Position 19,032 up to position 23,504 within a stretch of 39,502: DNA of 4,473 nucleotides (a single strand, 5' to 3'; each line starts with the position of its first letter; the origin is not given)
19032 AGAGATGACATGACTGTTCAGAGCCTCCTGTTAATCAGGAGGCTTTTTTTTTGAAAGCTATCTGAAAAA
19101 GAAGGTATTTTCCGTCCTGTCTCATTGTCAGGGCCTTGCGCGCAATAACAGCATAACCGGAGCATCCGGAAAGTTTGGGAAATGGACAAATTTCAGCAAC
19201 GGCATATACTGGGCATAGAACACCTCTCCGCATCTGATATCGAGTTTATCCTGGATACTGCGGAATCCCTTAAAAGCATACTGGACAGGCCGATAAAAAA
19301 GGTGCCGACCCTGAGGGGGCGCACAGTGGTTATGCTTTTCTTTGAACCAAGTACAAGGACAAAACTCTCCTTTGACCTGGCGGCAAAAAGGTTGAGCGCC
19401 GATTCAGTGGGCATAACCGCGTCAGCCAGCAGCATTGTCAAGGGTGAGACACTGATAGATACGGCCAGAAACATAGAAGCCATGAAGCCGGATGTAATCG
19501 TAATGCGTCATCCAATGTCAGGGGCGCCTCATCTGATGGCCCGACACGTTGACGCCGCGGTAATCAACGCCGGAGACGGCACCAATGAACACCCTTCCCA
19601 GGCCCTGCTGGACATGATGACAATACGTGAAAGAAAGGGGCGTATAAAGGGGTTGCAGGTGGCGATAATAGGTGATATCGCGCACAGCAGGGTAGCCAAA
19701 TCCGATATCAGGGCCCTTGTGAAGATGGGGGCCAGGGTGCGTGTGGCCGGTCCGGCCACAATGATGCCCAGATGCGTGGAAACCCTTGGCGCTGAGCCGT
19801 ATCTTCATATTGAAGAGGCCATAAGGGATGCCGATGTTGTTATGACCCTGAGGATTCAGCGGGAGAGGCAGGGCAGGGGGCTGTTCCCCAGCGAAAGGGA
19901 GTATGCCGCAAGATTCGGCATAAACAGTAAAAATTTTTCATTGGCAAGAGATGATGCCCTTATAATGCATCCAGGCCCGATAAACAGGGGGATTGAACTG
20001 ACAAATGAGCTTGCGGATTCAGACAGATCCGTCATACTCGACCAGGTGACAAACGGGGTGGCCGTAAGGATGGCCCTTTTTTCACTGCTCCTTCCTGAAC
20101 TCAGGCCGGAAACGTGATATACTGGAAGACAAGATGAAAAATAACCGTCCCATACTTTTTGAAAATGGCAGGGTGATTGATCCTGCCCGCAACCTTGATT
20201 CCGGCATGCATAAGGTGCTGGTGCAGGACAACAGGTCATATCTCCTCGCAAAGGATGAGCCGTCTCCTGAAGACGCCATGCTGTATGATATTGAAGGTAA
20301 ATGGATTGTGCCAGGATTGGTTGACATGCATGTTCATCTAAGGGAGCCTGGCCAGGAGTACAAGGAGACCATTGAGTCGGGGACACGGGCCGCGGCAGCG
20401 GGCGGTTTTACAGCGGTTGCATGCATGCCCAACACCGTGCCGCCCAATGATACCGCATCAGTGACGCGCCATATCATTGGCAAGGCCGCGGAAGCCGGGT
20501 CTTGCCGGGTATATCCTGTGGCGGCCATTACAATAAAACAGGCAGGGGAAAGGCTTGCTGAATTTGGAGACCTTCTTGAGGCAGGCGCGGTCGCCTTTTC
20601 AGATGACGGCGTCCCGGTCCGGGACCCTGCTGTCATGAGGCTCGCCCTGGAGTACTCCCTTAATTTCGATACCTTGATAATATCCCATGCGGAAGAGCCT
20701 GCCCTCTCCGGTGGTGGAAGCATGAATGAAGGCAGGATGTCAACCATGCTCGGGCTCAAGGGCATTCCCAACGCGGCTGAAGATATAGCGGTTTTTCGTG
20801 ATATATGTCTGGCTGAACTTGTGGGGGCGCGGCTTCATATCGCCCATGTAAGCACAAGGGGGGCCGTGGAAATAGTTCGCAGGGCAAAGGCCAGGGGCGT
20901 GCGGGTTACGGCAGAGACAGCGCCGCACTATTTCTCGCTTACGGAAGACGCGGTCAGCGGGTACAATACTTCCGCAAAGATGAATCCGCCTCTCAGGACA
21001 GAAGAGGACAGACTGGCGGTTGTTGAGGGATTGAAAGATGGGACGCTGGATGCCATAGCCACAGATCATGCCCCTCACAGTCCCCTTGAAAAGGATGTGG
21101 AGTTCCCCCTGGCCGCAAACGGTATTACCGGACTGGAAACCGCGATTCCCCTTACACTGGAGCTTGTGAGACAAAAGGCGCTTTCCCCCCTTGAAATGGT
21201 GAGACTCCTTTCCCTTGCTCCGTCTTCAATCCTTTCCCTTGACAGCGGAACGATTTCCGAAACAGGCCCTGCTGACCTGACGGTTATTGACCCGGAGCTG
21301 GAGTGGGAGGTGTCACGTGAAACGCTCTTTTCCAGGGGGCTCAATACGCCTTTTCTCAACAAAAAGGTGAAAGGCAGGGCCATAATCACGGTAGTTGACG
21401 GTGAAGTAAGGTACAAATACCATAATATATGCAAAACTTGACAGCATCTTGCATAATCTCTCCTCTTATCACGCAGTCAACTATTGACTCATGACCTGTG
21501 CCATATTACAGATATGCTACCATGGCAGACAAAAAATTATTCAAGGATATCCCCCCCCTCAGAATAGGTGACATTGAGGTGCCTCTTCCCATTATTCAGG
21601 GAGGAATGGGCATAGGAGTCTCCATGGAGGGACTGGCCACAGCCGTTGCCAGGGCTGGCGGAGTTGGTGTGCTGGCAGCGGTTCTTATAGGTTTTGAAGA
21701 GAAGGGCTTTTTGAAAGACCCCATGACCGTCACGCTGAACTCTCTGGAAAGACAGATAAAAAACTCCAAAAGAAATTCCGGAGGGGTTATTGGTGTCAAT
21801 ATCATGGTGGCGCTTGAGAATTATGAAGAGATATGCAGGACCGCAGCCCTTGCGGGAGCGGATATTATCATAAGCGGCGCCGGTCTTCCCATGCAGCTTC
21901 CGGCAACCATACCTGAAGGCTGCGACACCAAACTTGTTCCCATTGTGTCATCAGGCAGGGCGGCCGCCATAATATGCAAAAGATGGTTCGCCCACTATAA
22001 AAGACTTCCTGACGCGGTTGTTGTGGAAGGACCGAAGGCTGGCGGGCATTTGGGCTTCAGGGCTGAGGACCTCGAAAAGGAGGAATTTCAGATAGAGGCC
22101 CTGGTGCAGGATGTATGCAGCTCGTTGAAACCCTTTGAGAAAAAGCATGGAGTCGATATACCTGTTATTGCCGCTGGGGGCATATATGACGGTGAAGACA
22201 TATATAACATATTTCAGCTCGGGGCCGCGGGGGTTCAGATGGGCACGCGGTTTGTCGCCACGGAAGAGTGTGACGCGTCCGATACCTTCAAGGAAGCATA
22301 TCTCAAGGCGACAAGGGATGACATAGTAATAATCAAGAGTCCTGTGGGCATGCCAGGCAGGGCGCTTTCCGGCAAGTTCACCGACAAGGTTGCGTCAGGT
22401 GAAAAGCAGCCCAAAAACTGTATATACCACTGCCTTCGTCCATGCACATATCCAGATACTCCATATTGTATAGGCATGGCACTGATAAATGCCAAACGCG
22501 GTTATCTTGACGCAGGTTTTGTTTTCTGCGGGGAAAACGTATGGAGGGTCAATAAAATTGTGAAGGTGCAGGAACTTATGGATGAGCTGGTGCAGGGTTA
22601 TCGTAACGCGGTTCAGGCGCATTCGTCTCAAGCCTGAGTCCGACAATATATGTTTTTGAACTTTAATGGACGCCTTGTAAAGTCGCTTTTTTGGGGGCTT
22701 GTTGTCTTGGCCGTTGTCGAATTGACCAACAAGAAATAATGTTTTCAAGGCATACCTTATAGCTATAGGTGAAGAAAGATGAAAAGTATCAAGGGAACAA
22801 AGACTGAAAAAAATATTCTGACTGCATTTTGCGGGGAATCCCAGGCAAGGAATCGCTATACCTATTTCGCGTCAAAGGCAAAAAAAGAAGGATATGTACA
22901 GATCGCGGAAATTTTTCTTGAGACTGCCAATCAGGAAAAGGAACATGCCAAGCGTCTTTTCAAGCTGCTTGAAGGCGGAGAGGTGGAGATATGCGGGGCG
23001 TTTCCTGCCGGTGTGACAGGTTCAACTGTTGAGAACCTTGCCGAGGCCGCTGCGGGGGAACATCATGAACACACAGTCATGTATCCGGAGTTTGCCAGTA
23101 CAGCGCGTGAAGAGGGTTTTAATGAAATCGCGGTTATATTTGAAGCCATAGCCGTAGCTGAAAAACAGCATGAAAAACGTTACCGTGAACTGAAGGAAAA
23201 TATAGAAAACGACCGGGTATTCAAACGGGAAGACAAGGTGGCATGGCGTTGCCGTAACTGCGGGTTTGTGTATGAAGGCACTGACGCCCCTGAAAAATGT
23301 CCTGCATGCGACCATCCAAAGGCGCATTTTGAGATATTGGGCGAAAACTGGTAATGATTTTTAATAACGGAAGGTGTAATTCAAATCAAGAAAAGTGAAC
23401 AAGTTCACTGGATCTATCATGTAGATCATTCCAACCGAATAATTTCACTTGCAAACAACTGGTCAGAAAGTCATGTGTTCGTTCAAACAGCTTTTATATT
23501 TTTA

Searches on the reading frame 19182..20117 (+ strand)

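Call 12: search_protein_families(library=pfam, proteins=[window:19182-20117:+])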
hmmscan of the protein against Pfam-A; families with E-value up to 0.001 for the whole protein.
window:19182-20117:+ (311 aa): 2 families
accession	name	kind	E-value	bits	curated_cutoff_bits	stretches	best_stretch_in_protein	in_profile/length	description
PF02729.26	OTCace_N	-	9.1e-46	156.1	29.9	1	7-150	1-148/148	Aspartate/ornithine carbamoyltransferase, carbamoyl-P binding domain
PF00185.30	OTCace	-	3e-28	99.3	29.4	1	156-302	1-156/157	Aspartate/ornithine carbamoyltransferase, Asp/Orn binding domain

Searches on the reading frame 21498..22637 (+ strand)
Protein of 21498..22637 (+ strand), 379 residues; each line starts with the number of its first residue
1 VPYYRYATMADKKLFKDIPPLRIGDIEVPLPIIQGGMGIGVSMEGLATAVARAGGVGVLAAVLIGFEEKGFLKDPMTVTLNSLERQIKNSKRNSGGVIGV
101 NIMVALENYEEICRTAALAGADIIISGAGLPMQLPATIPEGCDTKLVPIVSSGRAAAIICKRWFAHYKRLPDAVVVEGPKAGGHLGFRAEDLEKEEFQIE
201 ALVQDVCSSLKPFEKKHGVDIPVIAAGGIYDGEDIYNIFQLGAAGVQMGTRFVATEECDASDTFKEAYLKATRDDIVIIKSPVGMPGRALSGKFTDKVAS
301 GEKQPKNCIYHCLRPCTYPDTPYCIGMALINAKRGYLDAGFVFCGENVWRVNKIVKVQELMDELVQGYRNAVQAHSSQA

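Call 12: search_protein_families(library=pfam, proteins=[window:21498-22637:+])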
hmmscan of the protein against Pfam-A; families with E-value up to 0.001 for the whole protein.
window:21498-22637:+ (379 aa): 3 families
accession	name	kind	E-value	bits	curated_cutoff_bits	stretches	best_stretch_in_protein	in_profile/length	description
PF03060.21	NMO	-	1.2e-53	183.1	28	1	27-366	9-330/331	Nitronate monooxygenase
PF00478.31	IMPDH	-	3.5e-07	30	25.6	1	215-264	202-251/345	IMP dehydrogenase / GMP reductase domain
PF01180.27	DHO_dh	-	3e-05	23.8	27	1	213-255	233-275/291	Dihydroorotate dehydrogenase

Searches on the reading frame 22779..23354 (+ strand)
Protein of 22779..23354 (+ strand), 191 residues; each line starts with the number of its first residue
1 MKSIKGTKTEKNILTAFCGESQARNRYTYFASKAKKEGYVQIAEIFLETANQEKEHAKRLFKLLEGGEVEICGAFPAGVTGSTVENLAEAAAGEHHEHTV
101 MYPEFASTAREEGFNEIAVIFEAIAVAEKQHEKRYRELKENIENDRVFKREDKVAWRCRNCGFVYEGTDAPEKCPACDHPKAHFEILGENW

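Call 12: search_protein_families(library=pfam, proteins=[window:22779-23354:+])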
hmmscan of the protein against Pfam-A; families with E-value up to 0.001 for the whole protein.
window:22779-23354:+ (191 aa): 4 families
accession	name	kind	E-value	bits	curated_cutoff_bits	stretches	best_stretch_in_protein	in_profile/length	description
PF02915.23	Rubrerythrin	-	2.1e-32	112.8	22.8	1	12-138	2-136/137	Rubrerythrin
PF21349.2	RUBY_RBDX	-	6.6e-15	54.7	26.5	1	156-185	1-30/30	Rubrerythrin, rubredoxin-like domain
PF23458.2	DUF7130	-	6.5e-08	32.8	35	1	141-186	40-85/89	Domain of unknown function (DUF7130)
PF00210.30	Ferritin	-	7.4e-08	32.9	24.5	1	17-143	8-140/142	Ferritin-like domain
